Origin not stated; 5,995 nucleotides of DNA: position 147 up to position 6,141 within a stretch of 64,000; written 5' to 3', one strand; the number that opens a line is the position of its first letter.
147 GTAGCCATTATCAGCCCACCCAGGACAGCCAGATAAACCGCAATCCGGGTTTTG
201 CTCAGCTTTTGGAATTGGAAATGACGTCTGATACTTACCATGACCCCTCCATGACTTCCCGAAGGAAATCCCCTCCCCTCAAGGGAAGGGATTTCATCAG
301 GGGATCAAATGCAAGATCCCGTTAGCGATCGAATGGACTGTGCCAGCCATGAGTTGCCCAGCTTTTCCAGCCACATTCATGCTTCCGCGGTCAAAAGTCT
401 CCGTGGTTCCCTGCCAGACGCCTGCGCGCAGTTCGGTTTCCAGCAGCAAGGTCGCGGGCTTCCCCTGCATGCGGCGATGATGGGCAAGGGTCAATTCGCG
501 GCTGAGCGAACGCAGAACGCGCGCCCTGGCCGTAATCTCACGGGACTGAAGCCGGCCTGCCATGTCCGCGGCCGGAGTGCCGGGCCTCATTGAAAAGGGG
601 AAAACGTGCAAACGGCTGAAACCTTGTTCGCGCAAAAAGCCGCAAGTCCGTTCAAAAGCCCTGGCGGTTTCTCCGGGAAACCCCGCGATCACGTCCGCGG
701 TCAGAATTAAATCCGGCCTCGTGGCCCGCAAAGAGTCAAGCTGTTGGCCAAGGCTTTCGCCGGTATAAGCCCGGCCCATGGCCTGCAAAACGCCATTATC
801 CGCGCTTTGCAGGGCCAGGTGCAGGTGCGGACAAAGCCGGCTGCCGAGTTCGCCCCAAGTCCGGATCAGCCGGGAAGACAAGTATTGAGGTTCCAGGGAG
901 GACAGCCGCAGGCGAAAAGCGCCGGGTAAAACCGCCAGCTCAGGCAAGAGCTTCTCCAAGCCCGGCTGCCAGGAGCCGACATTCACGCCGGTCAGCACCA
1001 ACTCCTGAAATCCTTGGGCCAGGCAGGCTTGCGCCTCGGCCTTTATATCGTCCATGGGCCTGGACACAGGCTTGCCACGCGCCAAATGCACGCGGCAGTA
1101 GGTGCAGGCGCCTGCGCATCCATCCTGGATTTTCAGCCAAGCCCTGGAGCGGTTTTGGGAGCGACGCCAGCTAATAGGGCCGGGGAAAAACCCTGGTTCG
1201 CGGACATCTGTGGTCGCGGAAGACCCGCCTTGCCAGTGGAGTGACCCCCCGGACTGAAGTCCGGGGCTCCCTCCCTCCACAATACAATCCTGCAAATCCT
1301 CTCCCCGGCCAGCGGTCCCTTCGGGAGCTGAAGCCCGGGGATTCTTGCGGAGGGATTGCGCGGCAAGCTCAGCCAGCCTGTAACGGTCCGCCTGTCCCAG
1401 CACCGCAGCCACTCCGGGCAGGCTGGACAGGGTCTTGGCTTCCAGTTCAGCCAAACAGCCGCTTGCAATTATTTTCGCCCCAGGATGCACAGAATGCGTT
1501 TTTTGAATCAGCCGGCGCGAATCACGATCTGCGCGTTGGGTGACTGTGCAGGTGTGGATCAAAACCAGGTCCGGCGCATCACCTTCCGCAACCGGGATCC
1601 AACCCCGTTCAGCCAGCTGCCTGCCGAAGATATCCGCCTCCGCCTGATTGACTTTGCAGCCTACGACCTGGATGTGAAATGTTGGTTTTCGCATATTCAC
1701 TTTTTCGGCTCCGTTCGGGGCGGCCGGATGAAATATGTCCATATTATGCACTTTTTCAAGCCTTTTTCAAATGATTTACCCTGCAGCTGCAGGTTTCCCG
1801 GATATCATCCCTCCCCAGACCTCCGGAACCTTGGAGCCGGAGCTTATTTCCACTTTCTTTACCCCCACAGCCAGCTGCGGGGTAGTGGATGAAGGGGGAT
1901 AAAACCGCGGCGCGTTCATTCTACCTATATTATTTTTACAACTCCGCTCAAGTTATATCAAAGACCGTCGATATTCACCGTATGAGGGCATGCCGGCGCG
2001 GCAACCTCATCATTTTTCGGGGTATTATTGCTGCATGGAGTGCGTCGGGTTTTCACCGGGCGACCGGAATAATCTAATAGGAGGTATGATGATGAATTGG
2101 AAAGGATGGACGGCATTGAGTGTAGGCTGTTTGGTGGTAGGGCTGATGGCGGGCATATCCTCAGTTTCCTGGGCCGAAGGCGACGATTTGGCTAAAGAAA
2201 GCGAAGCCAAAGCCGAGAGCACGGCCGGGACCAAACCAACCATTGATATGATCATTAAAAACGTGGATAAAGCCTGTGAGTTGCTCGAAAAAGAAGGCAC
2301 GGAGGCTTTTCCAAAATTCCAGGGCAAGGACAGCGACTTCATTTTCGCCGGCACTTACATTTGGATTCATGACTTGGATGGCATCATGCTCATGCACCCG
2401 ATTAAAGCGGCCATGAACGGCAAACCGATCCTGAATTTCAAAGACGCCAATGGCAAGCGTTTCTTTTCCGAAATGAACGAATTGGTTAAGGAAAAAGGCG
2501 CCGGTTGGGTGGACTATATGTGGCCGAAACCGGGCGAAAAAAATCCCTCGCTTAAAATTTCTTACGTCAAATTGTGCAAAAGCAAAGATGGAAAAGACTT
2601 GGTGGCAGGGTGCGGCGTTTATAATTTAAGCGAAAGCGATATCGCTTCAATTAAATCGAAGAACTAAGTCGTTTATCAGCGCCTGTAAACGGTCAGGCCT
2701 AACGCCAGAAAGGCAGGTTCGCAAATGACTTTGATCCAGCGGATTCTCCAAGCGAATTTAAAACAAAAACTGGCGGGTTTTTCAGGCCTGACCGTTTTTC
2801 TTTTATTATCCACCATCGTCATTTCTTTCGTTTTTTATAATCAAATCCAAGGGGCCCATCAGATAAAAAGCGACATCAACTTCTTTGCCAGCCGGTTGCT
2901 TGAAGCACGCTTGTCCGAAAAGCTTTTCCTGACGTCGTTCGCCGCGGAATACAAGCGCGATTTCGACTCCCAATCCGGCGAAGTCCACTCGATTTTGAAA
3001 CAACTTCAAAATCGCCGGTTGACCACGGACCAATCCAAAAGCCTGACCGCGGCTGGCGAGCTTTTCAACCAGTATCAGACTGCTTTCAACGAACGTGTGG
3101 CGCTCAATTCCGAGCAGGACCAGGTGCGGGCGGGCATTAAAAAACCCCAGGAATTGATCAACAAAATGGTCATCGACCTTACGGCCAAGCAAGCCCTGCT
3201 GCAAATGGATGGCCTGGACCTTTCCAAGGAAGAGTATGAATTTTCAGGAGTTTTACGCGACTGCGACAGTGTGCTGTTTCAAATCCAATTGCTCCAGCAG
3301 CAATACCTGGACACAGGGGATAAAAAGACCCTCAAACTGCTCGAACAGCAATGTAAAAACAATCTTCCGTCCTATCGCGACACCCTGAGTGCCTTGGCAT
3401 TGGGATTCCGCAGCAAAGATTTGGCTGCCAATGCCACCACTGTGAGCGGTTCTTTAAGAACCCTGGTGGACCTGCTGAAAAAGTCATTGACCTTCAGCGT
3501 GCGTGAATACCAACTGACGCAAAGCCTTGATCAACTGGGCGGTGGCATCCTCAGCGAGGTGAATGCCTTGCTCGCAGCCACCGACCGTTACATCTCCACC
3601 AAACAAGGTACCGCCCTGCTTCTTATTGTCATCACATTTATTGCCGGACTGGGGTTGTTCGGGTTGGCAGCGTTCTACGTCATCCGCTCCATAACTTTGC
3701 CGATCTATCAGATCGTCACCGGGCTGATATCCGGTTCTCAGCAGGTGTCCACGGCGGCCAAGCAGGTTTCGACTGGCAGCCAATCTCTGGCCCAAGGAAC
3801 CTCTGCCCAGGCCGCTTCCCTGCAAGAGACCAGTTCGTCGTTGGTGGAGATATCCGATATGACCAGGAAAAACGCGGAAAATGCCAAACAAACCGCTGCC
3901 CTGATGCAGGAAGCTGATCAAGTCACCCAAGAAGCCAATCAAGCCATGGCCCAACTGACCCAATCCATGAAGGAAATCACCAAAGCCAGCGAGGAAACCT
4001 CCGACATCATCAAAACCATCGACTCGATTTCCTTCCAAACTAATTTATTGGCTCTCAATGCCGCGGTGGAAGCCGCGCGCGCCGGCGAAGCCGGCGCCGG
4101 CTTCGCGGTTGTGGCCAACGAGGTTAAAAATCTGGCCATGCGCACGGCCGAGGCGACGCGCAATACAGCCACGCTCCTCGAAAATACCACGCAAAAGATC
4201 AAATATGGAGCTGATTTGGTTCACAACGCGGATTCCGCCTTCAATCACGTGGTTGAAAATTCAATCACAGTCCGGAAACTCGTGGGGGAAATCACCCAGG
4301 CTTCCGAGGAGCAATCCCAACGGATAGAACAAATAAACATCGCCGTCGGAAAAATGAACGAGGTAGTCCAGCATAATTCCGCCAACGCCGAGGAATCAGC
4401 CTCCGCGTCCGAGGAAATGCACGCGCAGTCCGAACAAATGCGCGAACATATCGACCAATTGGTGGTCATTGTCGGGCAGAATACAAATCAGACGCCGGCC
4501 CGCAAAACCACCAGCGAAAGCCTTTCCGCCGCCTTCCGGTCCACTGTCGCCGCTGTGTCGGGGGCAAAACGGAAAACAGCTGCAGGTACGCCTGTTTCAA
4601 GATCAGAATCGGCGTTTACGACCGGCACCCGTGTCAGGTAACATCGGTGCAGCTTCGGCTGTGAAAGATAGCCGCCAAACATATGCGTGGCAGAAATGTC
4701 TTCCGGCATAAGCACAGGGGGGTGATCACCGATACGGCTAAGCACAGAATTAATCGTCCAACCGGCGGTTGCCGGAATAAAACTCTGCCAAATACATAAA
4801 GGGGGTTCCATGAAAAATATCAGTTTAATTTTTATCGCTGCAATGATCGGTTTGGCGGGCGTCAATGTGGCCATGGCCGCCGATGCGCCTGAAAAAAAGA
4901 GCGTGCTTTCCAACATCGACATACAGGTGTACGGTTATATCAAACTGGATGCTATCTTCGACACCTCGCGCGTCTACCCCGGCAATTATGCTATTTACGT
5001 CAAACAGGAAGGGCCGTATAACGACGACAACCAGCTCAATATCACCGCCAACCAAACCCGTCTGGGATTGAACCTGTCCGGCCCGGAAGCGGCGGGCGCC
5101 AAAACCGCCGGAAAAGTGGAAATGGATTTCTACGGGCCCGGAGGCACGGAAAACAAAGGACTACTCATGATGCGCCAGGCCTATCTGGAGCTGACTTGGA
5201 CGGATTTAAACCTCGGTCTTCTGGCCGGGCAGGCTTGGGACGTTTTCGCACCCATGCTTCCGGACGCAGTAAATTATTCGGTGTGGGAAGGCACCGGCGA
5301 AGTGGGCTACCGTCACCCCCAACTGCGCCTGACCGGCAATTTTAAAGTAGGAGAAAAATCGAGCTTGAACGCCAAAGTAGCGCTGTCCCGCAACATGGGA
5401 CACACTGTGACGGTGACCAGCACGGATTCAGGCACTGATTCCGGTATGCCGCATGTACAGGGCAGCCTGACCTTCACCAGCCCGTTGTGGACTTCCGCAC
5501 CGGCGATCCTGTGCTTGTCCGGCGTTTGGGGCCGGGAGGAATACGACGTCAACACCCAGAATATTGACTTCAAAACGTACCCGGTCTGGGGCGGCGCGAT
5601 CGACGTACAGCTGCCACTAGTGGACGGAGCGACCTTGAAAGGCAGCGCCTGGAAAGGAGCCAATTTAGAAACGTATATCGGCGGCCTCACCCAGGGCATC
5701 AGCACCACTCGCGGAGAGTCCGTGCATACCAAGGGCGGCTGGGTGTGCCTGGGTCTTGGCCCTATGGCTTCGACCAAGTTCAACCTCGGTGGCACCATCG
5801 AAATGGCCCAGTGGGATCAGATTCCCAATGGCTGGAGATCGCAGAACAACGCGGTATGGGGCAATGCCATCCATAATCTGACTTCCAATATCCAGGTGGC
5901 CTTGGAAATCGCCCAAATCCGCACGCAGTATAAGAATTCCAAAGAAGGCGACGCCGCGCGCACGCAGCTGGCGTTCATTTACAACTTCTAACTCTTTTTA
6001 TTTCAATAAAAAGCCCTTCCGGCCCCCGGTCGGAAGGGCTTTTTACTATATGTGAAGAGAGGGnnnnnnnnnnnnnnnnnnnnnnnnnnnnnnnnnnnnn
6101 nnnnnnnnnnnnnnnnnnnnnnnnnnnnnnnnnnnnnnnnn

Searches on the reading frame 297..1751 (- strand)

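Call 22: search_protein_families(library=pfam, proteins=[window:297-1751:-], max_evalue=0.001)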
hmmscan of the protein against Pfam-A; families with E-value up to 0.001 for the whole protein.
window:297-1751:- (484 aa): 2 families
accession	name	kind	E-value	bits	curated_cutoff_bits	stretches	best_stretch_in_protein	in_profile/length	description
PF00919.26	UPF0004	-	5e-19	68.6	27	1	25-119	2-98/98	Uncharacterized protein family UPF0004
PF04055.27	Radical_SAM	-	6.2e-15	56.2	29.5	1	207-372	2-165/166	Radical SAM superfamily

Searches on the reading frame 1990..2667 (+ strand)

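Call 22: search_protein_families(library=pfam, proteins=[window:1990-2667:+], max_evalue=0.001)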
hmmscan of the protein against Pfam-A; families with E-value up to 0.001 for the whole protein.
window:1990-2667:+ (225 aa): 2 families
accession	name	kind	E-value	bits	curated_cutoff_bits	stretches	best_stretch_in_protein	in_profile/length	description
PF08269.17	dCache_2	-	8.1e-21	74.9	26.5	1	122-198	95-172/298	Cache domain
PF17200.10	sCache_2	-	2.2e-19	70.3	25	1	121-198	54-131/155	Single Cache domain 2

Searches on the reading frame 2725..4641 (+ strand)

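Call 22: search_protein_families(library=pfam, proteins=[window:2725-4641:+], max_evalue=0.001)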
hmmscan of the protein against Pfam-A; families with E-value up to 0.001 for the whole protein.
window:2725-4641:+ (638 aa): 1 family
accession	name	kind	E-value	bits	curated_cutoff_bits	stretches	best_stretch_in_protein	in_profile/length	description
PF00015.26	MCPsignal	-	6.6e-41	140.5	34.6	1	393-547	3-171/172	Methyl-accepting chemotaxis protein (MCP) signalling domain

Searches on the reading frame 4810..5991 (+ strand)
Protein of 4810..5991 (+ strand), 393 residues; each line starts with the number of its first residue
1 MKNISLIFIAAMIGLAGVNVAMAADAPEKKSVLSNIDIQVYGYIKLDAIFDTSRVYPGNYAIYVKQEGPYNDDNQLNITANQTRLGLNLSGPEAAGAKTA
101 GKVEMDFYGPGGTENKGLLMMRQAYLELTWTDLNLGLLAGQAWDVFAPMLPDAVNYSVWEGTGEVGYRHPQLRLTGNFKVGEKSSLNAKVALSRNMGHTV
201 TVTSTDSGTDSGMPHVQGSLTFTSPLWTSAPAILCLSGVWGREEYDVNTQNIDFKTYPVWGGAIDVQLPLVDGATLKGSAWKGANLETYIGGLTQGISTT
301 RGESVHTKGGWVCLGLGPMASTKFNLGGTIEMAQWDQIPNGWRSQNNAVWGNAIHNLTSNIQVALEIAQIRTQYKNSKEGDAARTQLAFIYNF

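Call 84: search_protein_families(library=pfam, proteins=[window:4810-5991:+], max_evalue=0.0001)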
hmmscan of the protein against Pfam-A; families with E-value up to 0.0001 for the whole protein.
window:4810-5991:+ (393 aa): 1 family
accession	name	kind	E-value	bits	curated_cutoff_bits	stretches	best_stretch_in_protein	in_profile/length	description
PF19577.5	DcaP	-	5.8e-07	29.3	27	1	34-129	65-161/410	DcaP outer membrane protein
